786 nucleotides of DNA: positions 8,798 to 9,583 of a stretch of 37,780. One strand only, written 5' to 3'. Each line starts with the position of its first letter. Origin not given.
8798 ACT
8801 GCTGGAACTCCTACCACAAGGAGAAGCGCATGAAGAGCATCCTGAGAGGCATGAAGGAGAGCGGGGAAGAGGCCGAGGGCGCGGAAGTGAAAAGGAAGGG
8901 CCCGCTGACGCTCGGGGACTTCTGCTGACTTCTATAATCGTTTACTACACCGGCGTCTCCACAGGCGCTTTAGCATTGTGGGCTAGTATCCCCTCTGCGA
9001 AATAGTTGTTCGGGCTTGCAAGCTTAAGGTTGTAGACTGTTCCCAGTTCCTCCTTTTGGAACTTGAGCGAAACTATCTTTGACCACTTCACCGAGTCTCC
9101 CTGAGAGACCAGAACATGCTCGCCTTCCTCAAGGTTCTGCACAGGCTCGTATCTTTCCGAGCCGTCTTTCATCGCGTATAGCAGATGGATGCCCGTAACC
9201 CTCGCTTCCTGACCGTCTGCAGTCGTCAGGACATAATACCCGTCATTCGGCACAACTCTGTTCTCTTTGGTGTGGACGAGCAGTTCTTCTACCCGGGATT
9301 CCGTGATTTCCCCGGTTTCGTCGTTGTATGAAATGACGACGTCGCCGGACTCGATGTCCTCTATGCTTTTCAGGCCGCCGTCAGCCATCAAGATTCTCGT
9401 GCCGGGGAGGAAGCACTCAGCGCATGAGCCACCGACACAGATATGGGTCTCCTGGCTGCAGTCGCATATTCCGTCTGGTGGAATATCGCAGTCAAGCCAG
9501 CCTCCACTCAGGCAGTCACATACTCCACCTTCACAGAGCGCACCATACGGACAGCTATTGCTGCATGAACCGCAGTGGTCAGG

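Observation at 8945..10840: Secreted cysteine-rich archaeal protein ending in a Hint (intein/Hedgehog-type) autoprocessing domain with almost no C-extein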

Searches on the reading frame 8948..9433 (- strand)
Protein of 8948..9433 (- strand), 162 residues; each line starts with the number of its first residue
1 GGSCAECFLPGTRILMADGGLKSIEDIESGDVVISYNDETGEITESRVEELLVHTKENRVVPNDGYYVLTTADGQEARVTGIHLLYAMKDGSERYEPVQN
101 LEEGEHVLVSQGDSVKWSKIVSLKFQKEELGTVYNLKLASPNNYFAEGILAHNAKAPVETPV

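Call 16: search_protein_representatives(protein=window:8948-9433:-)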
Query: 162 residues. Proteins with E-value up to 0.001 (for the whole library): 5991; up to 1e-10: 625; up to 1e-30: 28. The best 150 are listed.
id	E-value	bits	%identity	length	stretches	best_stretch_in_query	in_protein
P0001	8.0e-101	350.7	100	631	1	1-162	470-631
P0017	4.8e-54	198.7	39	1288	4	7-155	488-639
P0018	7.9e-53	194.7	35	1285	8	6-157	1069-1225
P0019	9.3e-46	171.8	35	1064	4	6-154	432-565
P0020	1.8e-45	170.9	41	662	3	6-155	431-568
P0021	5.2e-44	166.1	33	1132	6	6-154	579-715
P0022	1.9e-41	157.8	37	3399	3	6-159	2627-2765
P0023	6.3e-40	152.8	34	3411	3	1-154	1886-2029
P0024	6.1e-38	146.4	45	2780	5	5-59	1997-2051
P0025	8.8e-37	142.6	33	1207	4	7-155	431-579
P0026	8.9e-36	139.4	35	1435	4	2-156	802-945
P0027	9.8e-36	139.2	35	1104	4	7-153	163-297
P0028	1.1e-35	139.1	40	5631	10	23-86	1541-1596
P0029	2.6e-35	137.8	35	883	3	7-156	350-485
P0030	3.7e-35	137.4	46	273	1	1-155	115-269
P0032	8.7e-35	136.2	46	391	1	6-157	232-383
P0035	2.8e-34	134.5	44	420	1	5-157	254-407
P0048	4.0e-29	117.8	50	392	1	3-156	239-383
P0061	3.0e-26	108.4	38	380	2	5-154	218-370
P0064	4.2e-26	107.9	44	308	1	3-156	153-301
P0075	1.4e-24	103.0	41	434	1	5-159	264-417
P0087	5.2e-23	97.9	41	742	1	5-157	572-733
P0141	5.8e-19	84.7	45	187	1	3-155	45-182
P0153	1.3e-18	83.6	41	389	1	1-157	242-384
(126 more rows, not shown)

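Call 18: find_homologous_proteins(query=window:8948-9433:-, max_evalue=1e-8)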
Query window:8948-9433:-: 22 candidates shared short words with the query, none scored E <= 1e-8.

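Call 20: list_cluster_members(proteins=[P0030, P0032, P0035, P0048, P0064, P0075, P0087, P0141, P0017, P0020])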
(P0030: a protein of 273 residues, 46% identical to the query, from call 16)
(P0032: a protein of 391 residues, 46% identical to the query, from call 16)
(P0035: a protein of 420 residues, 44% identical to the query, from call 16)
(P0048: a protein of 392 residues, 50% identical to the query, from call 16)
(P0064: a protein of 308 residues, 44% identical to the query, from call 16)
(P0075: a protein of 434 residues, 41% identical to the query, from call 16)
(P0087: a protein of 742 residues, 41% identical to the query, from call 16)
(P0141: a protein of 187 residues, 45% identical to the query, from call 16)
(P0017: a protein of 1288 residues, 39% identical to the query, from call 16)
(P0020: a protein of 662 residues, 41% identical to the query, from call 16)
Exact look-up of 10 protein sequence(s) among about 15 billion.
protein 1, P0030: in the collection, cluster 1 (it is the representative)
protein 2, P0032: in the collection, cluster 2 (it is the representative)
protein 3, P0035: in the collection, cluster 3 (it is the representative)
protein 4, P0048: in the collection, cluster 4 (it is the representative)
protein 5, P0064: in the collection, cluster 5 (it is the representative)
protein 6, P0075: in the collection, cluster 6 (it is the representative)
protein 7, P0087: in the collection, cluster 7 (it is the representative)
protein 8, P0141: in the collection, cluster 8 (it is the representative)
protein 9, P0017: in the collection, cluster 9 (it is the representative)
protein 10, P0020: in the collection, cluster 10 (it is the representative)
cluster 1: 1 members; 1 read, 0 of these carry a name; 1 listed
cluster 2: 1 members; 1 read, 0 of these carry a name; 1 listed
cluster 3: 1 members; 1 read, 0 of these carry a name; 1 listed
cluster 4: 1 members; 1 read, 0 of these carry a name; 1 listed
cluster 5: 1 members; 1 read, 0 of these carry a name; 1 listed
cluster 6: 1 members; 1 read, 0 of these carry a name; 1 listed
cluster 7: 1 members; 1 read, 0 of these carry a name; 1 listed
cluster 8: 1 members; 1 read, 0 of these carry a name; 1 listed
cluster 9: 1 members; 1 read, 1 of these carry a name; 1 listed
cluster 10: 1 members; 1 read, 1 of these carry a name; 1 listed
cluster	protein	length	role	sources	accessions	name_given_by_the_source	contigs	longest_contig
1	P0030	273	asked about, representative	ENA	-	-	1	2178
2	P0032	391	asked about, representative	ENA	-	-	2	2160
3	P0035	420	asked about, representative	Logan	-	-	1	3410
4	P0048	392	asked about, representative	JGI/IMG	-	-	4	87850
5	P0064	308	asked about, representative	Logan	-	-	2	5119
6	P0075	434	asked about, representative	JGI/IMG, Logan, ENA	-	-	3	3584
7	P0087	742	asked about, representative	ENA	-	-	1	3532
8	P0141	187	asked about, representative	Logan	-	-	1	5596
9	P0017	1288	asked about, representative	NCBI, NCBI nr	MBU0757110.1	MAG: hypothetical protein KKF44_03515 [Nanoarchaeota archaeon] | hypothetical protein [Nanoarchaeota archaeon]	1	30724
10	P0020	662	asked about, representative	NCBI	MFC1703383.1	polymorphic toxin-type HINT domain-containing protein [Candidatus Omnitrophota bacterium]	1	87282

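Call 24: search_solved_structures(query=window:8948-9433:-, max_evalue=0.01, show_alignments=3)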
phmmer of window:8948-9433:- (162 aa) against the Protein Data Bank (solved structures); distinct sequences matched with E-value up to 0.01: 10.
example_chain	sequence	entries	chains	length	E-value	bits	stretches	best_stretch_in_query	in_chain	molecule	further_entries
6rpp_A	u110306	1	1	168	3.8e-09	39.8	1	59-153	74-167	Cell division control protein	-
8w20_A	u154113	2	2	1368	4.6e-07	33.1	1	4-114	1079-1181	Intein C-terminal splicing domain-containing protein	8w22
6y75_A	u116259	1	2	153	2.5e-06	30.6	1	7-154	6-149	NAD(P)(+)--arginine ADP-ribosyltransferase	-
6tmm_AAA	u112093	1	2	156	2.7e-06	30.5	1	7-154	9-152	NAD(P)(+)--arginine ADP-ribosyltransferase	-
6tmm_BBB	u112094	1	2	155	3.3e-06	30.3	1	7-153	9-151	NAD(P)(+)--arginine ADP-ribosyltransferase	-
6y75_B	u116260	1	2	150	4e-06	30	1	7-153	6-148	NAD(P)(+)--arginine ADP-ribosyltransferase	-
2lwy_A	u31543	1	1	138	2e-05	27.7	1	6-112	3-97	BACTERIAL INTEIN-LIKE DOMAIN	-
6rpq_A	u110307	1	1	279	2.2e-05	27.6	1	68-153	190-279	Ubiquitin-like protein SMT3,1108aa long hypothetical cell division control protein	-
4o1r_A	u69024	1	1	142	0.00021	24.4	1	66-153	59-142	Replicative DNA helicase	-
1gpp_A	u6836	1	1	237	0.0012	21.9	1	6-43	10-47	ENDONUCLEASE PI-SCEI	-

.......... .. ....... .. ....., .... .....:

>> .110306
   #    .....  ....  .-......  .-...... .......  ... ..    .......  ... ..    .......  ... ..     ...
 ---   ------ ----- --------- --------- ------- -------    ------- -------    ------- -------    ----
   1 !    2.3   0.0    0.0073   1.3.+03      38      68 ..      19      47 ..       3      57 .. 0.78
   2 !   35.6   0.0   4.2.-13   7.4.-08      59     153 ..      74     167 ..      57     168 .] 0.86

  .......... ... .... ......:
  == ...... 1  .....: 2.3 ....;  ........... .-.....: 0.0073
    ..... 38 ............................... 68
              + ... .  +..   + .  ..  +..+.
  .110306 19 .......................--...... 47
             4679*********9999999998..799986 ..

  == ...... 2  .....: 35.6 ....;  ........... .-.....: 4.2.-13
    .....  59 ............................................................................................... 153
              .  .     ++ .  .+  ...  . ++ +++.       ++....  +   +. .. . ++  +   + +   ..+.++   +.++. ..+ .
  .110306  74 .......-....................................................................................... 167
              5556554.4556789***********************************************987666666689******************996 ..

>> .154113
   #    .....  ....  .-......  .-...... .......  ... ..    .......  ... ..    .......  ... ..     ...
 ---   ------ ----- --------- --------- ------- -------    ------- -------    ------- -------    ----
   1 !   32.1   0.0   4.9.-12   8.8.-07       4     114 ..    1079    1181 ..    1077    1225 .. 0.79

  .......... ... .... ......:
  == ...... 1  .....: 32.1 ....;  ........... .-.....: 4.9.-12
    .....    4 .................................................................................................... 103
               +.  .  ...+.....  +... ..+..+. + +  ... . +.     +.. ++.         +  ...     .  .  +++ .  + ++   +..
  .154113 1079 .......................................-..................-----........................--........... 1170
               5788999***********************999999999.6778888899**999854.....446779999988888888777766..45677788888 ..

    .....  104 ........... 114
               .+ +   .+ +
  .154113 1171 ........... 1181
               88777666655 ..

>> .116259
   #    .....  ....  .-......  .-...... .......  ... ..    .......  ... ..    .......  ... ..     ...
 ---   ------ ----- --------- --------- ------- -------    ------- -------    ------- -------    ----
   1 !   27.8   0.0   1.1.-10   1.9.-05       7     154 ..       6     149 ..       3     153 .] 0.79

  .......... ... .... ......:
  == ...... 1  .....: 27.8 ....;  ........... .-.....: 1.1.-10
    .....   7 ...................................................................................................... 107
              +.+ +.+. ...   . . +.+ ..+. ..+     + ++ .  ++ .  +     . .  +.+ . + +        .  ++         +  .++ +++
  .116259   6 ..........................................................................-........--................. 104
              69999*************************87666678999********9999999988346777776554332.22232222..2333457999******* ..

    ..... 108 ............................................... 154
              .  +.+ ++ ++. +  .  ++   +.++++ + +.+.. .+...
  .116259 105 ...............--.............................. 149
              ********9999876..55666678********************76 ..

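Call 39: search_protein_families(library=pfam, proteins=[P0030, P0032, P0035, P0048, P0064, P0075, P0087, P0141, P0153, P0061], max_evalue=0.001)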
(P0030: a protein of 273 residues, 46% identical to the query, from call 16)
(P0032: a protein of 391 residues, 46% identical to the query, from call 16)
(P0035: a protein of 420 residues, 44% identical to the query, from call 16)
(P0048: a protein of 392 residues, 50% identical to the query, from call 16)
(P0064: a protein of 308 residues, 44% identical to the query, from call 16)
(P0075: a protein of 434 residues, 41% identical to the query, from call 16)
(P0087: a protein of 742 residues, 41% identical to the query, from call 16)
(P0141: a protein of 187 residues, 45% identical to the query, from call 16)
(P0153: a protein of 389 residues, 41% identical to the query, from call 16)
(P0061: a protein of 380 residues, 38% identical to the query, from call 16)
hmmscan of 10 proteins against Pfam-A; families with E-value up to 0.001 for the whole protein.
P0030 (273 aa): 5 families
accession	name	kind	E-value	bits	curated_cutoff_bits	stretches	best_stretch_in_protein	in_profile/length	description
PF01079.26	Hint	-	1e-08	35.5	29.7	1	119-205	11-92/213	Hint module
PF14890.11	Intein_splicing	-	6.4e-08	33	35.8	1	128-222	1-93/155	Intein splicing domain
PF07591.16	PT-HINT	-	3.5e-07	31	27.7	1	133-267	6-136/137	Pretoxin HINT domain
PF05203.21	Hom_end_hint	-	0.00017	22.1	32.1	1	121-150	1-30/228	Hom_end-associated Hint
PF14623.11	Vint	-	0.00074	19.8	27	0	120-209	1-72/166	Hint-domain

P0032 (391 aa): 5 families
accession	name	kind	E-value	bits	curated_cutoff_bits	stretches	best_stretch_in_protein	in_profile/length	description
PF01079.26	Hint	-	3.3e-14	53.4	29.7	1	230-354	10-137/213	Hint module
PF14890.11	Intein_splicing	-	2.3e-10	40.9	35.8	1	241-379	2-155/155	Intein splicing domain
PF05203.21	Hom_end_hint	-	4.8e-07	30.4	32.1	1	233-271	1-39/228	Hom_end-associated Hint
PF07591.16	PT-HINT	-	1.5e-06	28.9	27.7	1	243-379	4-136/137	Pretoxin HINT domain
PF08517.17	AXH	-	0.00058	20.8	33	1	234-321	1-89/116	Ataxin-1 and HBP1 module (AXH)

P0035 (420 aa): 4 families
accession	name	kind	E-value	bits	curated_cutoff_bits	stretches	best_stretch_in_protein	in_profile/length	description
PF01079.26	Hint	-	3.5e-09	37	29.7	1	252-339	9-91/213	Hint module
PF14890.11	Intein_splicing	-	2e-08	34.6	35.8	1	263-358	1-94/155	Intein splicing domain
PF07591.16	PT-HINT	-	2.2e-05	25.2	27.7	1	270-403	8-136/137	Pretoxin HINT domain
PF05203.21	Hom_end_hint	-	4.1e-05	24.1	32.1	1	256-290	1-35/228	Hom_end-associated Hint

P0048 (392 aa): 3 families
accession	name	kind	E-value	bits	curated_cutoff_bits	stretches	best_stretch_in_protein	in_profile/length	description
PF01079.26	Hint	-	2.7e-08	34.1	29.7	1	240-329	10-95/213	Hint module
PF05203.21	Hom_end_hint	-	1.3e-05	25.8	32.1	1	243-279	1-37/228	Hom_end-associated Hint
PF14890.11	Intein_splicing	-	6e-05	23.3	35.8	0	344-380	120-155/155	Intein splicing domain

P0064 (308 aa): 6 families
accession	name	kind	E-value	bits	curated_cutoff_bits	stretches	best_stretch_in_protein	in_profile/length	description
PF14890.11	Intein_splicing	-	1.6e-10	41.5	35.8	1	164-264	1-101/155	Intein splicing domain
PF01079.26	Hint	-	2.6e-07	30.9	29.7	1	154-240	10-93/213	Hint module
PF05203.21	Hom_end_hint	-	4.8e-07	30.4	32.1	1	157-185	1-29/228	Hom_end-associated Hint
PF13004.13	BACON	-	4.9e-06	26.9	25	1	92-144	3-58/61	Putative binding domain, N-terminal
PF07591.16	PT-HINT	-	6.1e-05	23.7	27.7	1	169-298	6-136/137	Pretoxin HINT domain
PF14623.11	Vint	-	0.00013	22.3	27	1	156-244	1-73/166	Hint-domain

P0075 (434 aa): 5 families
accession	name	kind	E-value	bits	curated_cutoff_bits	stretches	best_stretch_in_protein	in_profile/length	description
PF01079.26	Hint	-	2.6e-12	47.2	29.7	1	262-384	9-136/213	Hint module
PF14890.11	Intein_splicing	-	5.2e-08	33.3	35.8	1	274-411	2-155/155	Intein splicing domain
PF07591.16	PT-HINT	-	9.4e-08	32.8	27.7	1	274-410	3-135/137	Pretoxin HINT domain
PF05203.21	Hom_end_hint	-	5.6e-07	30.2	32.1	1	266-296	1-31/228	Hom_end-associated Hint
PF08517.17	AXH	-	0.00086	20.2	33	0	267-346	1-81/116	Ataxin-1 and HBP1 module (AXH)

P0087 (742 aa): 3 families
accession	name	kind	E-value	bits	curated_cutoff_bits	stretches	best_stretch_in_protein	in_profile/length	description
PF01079.26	Hint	-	1e-11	45.3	29.7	1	570-689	9-121/213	Hint module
PF05203.21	Hom_end_hint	-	0.00026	21.5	32.1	1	574-604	1-31/228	Hom_end-associated Hint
PF14890.11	Intein_splicing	-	0.00099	19.4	35.8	0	589-729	81-155/155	Intein splicing domain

P0141 (187 aa): 4 families
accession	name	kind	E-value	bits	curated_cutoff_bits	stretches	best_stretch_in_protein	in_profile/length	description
PF14890.11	Intein_splicing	-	6e-07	29.8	35.8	1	56-146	1-101/155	Intein splicing domain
PF05203.21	Hom_end_hint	-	6.1e-06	26.8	32.1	1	49-86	1-38/228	Hom_end-associated Hint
PF07591.16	PT-HINT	-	6.2e-06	26.9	27.7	1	58-179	4-128/137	Pretoxin HINT domain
PF01079.26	Hint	-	2.7e-05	24.3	29.7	1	46-121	10-90/213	Hint module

P0153 (389 aa): 5 families
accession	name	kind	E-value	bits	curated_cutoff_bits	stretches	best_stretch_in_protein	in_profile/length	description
PF14890.11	Intein_splicing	-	1.4e-15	57.8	35.8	2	255-341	1-97/155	Intein splicing domain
PF07591.16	PT-HINT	-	3e-13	50.6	27.7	1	258-381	5-136/137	Pretoxin HINT domain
PF01079.26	Hint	-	2.9e-09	37.3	29.7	1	246-351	11-131/213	Hint module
PF05203.21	Hom_end_hint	-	6e-06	26.8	32.1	1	248-287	1-40/228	Hom_end-associated Hint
PF14623.11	Vint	-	2.1e-05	24.9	27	1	247-322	1-68/166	Hint-domain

P0061 (380 aa): 8 families
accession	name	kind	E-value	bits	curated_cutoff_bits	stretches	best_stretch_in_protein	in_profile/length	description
PF08517.17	AXH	-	2.1e-17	64.1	33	2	44-152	1-114/116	Ataxin-1 and HBP1 module (AXH)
PF01079.26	Hint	-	3e-17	63.4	29.7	2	38-167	8-134/213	Hint module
PF07591.16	PT-HINT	-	1e-14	55.4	27.7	2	234-369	8-136/137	Pretoxin HINT domain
PF05203.21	Hom_end_hint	-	4.5e-14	53.4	32.1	2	43-75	1-33/228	Hom_end-associated Hint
PF14890.11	Intein_splicing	-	1.2e-08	35.3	35.8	0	231-369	5-155/155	Intein splicing domain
PF14623.11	Vint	-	3.1e-08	34.1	27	0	42-123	1-71/166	Hint-domain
PF13403.11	Hint_2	-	8.2e-08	33.2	28.4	0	43-73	2-31/147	Hint domain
PF21192.3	NMD3_OB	-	3.9e-05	24.3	27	0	240-266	49-75/86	NMD3 OB-fold domain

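Call 40: predict_structure(alignment_id=A2)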
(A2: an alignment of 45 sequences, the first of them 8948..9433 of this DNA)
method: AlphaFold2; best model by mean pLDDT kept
length: 162 residues; sequences in the alignment: 45
mean_pLDDT: 92.0   pTM: 0.87
mean pLDDT of the five models: 92.0, 91.9, 91.7, 91.2, 90.9
residues with pLDDT >= 90: 138; 70-90: 9; 50-70: 7; < 50: 8
segments of 3 or more residues with pLDDT < 50: 156-160
pLDDT, mean of each block of 10 residues (from residue 1): 73 98 98 97 97 91 88 97 96 96 98 97 96 95 98 65 47
secondary structure, 60 per line:
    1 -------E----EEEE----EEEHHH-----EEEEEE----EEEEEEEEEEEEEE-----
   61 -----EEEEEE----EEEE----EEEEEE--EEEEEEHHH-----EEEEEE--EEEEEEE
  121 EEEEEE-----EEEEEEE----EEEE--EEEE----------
elements in order: E13-16 E21-23 E32-37 E42-55 E66-71 E76-79 E84-89 E92-97 E106-111 E114-126 E132-138 E143-146 E149-152
